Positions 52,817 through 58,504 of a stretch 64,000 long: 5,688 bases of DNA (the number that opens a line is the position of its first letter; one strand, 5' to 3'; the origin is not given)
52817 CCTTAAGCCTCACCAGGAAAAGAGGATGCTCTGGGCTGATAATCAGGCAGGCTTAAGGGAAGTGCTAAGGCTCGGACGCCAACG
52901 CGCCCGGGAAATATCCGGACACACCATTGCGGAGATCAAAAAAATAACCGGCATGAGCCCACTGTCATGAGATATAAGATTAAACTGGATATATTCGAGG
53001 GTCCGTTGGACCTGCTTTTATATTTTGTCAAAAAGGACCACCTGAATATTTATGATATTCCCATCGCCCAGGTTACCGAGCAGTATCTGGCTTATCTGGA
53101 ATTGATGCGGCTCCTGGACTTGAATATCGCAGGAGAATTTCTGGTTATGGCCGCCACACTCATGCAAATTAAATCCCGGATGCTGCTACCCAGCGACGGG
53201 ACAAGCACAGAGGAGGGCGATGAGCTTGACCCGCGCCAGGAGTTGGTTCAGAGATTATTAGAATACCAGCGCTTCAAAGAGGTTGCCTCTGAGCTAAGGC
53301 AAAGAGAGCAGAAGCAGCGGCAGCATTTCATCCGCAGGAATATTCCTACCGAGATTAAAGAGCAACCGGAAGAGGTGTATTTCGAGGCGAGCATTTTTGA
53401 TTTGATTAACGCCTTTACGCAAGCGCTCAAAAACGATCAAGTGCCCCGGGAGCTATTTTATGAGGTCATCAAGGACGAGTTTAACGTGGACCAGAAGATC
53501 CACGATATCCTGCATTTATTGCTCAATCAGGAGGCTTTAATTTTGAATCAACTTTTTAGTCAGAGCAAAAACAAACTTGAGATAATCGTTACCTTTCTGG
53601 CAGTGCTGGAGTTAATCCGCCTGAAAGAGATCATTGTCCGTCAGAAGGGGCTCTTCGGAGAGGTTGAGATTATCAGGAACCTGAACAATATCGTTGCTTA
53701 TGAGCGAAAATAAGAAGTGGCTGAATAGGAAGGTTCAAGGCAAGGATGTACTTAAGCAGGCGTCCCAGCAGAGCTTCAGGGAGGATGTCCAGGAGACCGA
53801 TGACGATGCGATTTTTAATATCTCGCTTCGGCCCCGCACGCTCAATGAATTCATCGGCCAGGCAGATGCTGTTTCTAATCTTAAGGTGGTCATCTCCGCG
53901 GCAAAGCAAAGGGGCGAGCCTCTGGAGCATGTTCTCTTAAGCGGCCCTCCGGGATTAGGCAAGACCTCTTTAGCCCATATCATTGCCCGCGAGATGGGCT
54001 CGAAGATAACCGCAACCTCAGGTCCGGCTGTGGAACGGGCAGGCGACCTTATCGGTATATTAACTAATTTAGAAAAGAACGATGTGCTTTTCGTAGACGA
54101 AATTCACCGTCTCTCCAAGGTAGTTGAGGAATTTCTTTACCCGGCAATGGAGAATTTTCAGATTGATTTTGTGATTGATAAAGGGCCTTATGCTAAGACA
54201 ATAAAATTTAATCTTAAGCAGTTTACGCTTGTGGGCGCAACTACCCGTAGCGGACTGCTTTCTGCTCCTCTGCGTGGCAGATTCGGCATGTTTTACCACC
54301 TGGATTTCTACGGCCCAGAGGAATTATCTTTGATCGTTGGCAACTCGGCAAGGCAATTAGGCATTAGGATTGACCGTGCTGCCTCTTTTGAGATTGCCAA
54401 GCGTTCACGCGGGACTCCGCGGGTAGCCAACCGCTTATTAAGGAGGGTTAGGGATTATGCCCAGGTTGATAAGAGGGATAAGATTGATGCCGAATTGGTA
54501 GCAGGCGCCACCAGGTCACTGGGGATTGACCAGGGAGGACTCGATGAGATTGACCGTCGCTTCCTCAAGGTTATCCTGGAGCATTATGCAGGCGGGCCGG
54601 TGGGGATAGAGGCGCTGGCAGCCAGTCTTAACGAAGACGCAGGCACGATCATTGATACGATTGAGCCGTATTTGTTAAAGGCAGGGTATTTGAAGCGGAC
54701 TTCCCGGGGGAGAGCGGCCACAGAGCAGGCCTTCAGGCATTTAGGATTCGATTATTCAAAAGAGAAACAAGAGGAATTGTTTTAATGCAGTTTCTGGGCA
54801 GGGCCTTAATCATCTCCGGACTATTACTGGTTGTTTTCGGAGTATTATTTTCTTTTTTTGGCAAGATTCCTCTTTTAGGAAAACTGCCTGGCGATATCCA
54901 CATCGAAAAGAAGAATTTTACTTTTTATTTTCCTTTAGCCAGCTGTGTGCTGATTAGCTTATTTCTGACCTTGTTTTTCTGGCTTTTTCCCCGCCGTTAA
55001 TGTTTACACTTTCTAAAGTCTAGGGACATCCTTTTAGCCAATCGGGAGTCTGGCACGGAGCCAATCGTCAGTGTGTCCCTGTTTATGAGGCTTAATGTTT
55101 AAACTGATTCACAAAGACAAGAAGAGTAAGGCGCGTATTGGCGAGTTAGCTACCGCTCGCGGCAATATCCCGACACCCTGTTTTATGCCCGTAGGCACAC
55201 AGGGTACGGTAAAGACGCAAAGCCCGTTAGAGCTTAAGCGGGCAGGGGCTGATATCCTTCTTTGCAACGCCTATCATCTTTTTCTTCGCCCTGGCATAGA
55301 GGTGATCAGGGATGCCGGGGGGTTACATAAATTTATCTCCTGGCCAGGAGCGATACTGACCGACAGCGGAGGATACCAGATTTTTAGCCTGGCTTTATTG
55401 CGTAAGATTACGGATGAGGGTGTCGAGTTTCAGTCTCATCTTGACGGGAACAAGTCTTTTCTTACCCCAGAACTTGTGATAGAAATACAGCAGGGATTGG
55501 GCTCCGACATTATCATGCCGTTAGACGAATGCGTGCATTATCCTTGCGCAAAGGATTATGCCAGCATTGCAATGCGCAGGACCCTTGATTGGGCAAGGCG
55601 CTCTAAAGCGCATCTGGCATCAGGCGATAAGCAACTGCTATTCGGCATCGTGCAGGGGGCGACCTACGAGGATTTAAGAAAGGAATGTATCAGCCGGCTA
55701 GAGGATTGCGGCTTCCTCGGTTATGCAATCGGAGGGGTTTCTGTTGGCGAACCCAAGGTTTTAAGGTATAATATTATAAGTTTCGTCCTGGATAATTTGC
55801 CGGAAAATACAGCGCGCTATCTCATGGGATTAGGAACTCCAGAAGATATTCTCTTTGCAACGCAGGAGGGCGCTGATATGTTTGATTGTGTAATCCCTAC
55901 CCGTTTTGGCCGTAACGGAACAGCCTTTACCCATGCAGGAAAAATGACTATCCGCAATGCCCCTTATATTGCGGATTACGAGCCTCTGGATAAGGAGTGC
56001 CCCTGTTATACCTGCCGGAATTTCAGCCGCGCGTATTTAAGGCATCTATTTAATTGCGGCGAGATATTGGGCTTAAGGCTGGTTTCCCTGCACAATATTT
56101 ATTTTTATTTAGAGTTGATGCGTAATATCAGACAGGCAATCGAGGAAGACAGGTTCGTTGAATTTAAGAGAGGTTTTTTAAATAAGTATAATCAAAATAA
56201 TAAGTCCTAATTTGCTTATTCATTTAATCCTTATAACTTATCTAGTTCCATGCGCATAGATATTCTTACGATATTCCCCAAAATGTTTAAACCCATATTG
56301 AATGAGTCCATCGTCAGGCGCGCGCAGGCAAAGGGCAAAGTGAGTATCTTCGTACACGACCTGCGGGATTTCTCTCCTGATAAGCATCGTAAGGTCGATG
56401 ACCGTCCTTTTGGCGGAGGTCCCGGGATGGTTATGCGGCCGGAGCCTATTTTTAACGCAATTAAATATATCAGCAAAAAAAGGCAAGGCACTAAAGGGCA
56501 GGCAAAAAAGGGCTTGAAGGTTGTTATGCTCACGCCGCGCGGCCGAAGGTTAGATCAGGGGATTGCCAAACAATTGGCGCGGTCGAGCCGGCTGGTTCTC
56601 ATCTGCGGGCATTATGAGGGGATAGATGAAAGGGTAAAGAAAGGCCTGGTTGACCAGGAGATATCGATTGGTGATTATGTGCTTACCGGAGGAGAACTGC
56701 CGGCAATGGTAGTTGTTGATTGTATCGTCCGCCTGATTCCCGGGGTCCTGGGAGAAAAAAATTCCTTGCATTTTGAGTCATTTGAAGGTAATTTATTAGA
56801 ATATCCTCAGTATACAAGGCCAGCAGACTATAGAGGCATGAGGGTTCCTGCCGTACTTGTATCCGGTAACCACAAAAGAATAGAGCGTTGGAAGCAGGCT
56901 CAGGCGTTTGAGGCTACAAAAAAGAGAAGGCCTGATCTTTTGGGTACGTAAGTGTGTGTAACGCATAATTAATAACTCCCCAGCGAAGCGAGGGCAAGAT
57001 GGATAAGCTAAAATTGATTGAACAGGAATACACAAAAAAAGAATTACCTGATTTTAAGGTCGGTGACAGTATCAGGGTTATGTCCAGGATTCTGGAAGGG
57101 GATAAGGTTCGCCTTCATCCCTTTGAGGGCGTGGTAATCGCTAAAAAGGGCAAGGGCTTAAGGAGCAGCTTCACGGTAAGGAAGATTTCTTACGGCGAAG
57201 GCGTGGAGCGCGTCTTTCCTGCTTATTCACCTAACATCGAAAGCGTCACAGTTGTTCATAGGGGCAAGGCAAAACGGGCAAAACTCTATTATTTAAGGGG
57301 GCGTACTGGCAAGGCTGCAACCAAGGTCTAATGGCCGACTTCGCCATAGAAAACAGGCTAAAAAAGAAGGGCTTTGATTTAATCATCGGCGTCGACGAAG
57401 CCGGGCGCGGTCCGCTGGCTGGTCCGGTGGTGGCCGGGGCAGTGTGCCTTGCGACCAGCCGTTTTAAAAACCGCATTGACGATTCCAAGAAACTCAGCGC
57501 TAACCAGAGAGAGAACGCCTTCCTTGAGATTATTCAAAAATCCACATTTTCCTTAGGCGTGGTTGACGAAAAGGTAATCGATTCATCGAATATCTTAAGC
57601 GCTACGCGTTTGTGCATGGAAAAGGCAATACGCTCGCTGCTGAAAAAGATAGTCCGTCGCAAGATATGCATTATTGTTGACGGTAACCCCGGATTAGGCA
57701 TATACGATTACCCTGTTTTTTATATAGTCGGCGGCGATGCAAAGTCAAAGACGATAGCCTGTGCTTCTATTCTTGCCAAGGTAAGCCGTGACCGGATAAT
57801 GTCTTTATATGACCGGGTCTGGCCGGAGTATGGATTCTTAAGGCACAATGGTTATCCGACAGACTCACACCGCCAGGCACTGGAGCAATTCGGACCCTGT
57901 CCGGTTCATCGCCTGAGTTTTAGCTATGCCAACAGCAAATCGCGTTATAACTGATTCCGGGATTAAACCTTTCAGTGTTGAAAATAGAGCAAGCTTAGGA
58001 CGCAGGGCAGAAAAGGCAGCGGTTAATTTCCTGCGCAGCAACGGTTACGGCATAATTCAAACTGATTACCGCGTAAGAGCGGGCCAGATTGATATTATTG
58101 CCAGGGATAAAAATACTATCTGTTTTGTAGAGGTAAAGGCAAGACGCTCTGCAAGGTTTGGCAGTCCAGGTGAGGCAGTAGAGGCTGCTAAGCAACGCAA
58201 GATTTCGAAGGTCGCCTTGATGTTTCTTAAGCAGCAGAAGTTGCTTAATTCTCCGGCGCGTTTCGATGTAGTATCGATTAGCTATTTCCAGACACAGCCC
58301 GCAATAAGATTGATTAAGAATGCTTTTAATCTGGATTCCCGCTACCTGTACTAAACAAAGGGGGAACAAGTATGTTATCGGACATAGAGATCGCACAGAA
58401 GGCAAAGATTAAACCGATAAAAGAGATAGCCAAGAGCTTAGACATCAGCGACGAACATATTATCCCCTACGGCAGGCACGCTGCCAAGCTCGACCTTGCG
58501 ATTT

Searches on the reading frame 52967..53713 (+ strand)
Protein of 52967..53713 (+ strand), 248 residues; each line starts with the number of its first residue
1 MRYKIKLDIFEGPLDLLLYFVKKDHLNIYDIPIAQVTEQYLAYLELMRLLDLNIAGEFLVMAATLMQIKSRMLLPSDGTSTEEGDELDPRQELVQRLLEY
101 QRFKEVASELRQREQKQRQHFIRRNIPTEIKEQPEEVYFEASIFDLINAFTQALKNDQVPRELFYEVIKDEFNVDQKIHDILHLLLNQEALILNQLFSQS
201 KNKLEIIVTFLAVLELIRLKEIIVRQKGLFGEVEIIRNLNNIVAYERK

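Call 92: search_protein_families(library=pfam, proteins=[window:52967-53713:+], max_evalue=0.000001)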
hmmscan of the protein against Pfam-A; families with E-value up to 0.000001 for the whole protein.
window:52967-53713:+ (248 aa): 1 family
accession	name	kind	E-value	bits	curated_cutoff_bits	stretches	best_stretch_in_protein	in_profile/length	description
PF02616.19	SMC_ScpA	-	8.4e-38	131.1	24.6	1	23-235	4-229/232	Segregation and condensation protein ScpA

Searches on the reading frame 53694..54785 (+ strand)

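Call 26: search_protein_families(library=pfam, proteins=[window:53694-54785:+], max_evalue=0.01)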
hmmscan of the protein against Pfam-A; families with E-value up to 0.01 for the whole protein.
window:53694-54785:+ (363 aa): 15 families
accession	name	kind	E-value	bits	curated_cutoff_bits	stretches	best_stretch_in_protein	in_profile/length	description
PF05496.18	RuvB_N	-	1.9e-73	245.9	27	1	45-203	1-159/159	Holliday junction DNA helicase RuvB P-loop domain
PF17864.7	AAA_lid_4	-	1.1e-26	92.8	27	1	206-279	1-74/74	RuvB AAA lid domain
PF05491.19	RuvB_C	-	4e-25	88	24.7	1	281-350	2-71/72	RuvB C-terminal winged helix domain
PF00004.35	AAA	-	4.2e-21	76.2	21.2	1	80-203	1-129/131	ATPase family associated with various cellular activities (AAA)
PF07728.20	AAA_5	-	8.4e-07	29.5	22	1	79-197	1-139/139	AAA domain (dynein-related subfamily)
PF13191.12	AAA_16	-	5.2e-06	27.5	32.6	1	53-115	2-63/167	AAA ATPase domain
PF06068.19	TIP49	-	1.2e-05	25.1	23.8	1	51-107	24-80/347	TIP49 P-loop domain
PF01078.27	Mg_chelatase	-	8.3e-05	22.5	20.3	0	51-98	3-43/207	Magnesium chelatase, subunit ChlI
PF20720.3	nSTAND3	-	0.00035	20.7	27.2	1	75-104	15-44/155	Novel STAND NTPase 3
PF07726.17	AAA_3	-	0.00077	19.8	27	0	79-107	1-29/131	ATPase family associated with various cellular activities (AAA)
PF00910.28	RNA_helicase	-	0.0021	18.9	21.5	1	80-151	1-74/105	RNA helicase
PF13401.12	AAA_22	-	0.0031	18.3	27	0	124-149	80-105/130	AAA domain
PF14532.12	Sigma54_activ_2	-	0.0039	17.9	25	1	54-144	1-85/138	Sigma-54 interaction domain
PF00158.32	Sigma54_activat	-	0.0055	16.8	20.2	0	63-101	8-46/168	Sigma-54 interaction domain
PF03266.21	NTPase_1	-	0.0057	17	23.9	0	79-116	1-41/168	NTPase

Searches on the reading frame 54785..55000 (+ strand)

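Call 92: search_protein_families(library=pfam, proteins=[window:54785-55000:+], max_evalue=0.000001)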
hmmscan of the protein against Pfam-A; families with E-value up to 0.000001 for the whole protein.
window:54785-55000:+ (71 aa): 1 family
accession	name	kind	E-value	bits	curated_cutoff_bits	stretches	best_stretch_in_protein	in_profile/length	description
PF11146.13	DUF2905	-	4.4e-24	84.9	22.2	1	5-68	1-64/64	Protein of unknown function (DUF2905)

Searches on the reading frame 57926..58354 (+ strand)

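Call 92: search_protein_families(library=pfam, proteins=[window:57926-58354:+], max_evalue=0.000001)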
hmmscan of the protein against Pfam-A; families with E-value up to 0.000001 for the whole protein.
window:57926-58354:+ (142 aa): 2 families
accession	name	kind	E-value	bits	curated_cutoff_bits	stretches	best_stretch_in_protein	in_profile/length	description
PF02021.23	UPF0102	-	4.8e-27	94.6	23.6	1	28-118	1-80/80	Uncharacterised protein family UPF0102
PF08378.17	NERD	-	2.2e-08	35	22.1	1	25-93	2-77/111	Nuclease-related domain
